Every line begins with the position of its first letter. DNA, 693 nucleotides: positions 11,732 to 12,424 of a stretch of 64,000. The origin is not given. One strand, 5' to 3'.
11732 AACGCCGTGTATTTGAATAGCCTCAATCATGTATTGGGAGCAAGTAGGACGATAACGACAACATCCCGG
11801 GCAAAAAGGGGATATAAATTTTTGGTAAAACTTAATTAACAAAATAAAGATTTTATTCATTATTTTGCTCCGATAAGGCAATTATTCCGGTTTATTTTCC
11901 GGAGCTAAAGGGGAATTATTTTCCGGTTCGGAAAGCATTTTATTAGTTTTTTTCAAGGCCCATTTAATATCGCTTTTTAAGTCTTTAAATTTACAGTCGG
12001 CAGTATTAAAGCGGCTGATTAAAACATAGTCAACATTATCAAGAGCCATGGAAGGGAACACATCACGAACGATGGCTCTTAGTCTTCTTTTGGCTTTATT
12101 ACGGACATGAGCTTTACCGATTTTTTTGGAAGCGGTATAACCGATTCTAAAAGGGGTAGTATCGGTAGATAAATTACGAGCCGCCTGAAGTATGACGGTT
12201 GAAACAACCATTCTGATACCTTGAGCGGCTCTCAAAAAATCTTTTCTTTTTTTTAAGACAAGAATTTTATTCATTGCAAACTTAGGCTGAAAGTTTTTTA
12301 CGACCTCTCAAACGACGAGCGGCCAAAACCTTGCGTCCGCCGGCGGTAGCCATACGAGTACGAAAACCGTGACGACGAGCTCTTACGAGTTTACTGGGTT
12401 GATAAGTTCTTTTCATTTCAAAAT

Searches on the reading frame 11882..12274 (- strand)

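Call 15: search_protein_families(library=pfam, proteins=[window:11882-12274:-], max_evalue=0.0001)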
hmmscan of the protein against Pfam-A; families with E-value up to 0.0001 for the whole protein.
window:11882-12274:- (130 aa): 1 family
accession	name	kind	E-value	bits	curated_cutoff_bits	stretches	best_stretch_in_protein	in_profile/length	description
PF00825.24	Ribonuclease_P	-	4.7e-20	72.1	22.3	1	1-110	1-108/109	Ribonuclease P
